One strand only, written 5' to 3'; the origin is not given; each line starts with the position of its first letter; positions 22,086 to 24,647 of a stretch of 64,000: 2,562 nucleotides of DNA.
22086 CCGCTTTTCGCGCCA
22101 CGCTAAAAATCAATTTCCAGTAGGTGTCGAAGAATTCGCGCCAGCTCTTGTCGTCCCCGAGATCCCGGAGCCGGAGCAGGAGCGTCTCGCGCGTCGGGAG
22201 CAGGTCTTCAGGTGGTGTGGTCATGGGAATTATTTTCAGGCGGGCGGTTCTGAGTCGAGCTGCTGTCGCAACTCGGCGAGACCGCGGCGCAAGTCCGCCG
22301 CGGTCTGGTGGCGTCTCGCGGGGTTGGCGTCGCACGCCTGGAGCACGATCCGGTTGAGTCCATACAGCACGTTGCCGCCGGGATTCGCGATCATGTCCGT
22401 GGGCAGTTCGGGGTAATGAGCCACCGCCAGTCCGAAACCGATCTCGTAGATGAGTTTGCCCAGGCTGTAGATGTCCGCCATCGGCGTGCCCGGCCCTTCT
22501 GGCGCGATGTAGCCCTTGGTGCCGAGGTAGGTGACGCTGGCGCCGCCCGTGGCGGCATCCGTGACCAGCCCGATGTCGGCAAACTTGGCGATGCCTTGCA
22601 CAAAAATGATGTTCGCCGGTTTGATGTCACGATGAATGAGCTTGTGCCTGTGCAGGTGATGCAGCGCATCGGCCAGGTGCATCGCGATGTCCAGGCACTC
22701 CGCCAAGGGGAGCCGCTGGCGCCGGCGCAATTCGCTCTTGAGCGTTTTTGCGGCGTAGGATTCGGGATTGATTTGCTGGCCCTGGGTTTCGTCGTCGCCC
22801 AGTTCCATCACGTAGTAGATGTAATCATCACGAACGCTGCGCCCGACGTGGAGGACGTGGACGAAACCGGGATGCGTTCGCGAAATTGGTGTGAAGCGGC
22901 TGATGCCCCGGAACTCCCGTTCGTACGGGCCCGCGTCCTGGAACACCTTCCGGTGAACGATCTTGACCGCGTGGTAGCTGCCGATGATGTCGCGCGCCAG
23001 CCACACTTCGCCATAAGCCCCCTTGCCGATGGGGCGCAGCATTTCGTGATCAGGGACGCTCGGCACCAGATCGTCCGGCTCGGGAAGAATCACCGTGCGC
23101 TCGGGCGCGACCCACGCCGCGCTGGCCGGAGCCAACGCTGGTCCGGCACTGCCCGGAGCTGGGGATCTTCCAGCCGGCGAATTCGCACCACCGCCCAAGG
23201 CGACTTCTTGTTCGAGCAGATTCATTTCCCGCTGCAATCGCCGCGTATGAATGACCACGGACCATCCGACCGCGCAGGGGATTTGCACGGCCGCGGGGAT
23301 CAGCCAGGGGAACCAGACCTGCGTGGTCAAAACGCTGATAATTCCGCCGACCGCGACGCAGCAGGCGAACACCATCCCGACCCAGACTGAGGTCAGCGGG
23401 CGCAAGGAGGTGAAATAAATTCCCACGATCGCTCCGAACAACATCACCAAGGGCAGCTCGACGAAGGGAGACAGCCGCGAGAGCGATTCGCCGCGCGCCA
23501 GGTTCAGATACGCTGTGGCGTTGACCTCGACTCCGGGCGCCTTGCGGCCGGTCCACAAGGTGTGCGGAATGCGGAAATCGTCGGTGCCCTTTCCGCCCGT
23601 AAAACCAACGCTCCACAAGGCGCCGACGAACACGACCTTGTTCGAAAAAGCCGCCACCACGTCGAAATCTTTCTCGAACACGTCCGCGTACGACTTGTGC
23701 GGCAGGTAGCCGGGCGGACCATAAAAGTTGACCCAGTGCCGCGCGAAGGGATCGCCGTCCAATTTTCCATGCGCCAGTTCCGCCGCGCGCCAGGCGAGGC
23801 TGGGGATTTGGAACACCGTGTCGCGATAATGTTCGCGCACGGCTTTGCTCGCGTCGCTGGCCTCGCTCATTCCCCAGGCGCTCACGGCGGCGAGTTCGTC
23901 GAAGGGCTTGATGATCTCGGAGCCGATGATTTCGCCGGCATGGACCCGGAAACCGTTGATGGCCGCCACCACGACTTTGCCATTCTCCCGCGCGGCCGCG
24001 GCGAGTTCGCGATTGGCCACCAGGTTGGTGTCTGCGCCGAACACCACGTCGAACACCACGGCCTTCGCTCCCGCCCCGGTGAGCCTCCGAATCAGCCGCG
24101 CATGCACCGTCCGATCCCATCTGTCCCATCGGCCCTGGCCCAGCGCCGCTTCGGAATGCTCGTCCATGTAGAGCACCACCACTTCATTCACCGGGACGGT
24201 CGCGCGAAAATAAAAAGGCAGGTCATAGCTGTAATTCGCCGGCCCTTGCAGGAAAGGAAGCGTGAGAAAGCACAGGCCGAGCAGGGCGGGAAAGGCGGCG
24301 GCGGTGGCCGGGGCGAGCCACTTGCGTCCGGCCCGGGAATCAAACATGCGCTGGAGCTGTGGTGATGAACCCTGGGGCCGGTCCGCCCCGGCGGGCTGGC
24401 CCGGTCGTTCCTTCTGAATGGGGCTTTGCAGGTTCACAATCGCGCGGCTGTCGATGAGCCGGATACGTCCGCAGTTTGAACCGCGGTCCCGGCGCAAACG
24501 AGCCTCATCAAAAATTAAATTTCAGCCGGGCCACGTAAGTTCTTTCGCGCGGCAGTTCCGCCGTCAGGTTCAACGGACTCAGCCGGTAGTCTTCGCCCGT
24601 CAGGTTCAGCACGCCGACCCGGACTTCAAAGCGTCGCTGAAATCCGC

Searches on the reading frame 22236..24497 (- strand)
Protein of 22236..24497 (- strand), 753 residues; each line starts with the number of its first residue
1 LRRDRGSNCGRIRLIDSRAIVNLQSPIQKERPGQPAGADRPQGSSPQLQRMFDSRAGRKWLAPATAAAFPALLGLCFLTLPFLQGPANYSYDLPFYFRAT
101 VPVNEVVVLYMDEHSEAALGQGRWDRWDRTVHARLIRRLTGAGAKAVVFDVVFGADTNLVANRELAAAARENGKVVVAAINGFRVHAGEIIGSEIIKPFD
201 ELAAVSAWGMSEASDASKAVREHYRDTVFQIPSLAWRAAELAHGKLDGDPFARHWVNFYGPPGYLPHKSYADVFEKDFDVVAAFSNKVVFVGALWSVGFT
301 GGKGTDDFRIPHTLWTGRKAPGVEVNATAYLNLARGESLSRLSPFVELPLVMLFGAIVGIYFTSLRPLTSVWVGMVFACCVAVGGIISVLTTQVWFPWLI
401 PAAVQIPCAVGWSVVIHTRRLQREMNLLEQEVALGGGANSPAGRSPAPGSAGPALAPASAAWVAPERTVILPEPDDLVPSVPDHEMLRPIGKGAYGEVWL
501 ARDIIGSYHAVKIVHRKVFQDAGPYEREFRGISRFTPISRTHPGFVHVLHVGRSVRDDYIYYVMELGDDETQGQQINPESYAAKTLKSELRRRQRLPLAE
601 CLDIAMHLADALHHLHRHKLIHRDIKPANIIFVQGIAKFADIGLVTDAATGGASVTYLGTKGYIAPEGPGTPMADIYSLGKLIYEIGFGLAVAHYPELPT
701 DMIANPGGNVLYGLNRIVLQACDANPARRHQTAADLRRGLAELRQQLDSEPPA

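Call 8: search_protein_families(library=pfam, proteins=[window:22236-24497:-])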
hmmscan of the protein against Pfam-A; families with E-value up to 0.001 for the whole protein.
window:22236-24497:- (753 aa): 3 families
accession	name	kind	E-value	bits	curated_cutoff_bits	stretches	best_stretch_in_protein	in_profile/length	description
PF05226.16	CHASE2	-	2.3e-28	99.9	26.3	1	75-360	7-256/257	CHASE2 domain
PF00069.31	Pkinase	-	1.2e-24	87.6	31.7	1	486-689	3-193/263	Protein kinase domain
PF07714.23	PK_Tyr_Ser-Thr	-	6.7e-12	45.7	23.1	1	486-699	3-209/258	Protein tyrosine and serine/threonine kinase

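Call 16: search_protein_families(library=ncbifam, proteins=[window:22236-24497:-], max_evalue=0.01)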
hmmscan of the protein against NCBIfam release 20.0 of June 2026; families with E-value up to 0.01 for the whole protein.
window:22236-24497:- (753 aa): 13 families
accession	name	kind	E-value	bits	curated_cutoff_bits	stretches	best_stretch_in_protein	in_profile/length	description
NF033483.0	PknB_PASTA_kin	equivalog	5.1e-28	98.4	450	1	486-746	11-271/563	Stk1 family PASTA domain-containing Ser/Thr kinase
NF047741.1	antiphage_MADS6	equivalog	1.1e-19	70.4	460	2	582-746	281-463/612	methylation-associated defense system protein kinase MAD6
NF038150.1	lanthi_synth_IV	equivalog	1.5e-13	50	650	1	586-746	285-459/851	class IV lanthionine synthetase LanL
NF052427.1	StpK7MSMEG_1200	equivalog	2.6e-13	49.3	900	1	488-687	13-203/601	serine/threonine protein kinase StpK7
NF009651.0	PRK13184.1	equivalog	1.1e-11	43.4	839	1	484-632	4-146/932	serine/threonine-protein kinase PknD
TIGR03903.1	TOMM_kin_cyc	equivalog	6.6e-08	30.8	705.75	1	582-686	62-182/1267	TOMM system kinase/cyclase fusion protein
NF033442.0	BREX_PglW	equivalog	8.5e-08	30.4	990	1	582-638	592-648/1391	BREX system serine/threonine kinase PglW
NF043056.1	T4SS_LegK1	equivalog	2.6e-07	29.6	550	1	507-684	107-281/516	Dot/Icm T4SS effector kinase LegK1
NF053615.1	SerThrKinAfsKStmc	equivalog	3.6e-06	25.9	1300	1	604-683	117-203/809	protein serine/threonine kinase AfsK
NF038151.1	lanthi_synth_III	equivalog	1.4e-05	23.7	575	1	599-685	336-421/833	class III lanthionine synthetase LanKC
NF040671.1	PLuB_AAA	exception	8.9e-05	20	999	1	594-740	98-243/1256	PLuB system helicase-like protein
TIGR03724.2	arch_bud32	equivalog_domain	0.0014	18.1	125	1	583-645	77-131/193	KEOPS complex kinase/ATPase Bud32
NF011464.0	PRK14879.1-7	equivalog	0.0049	16.6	246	1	579-646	86-150/221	Kae1-associated kinase Bud32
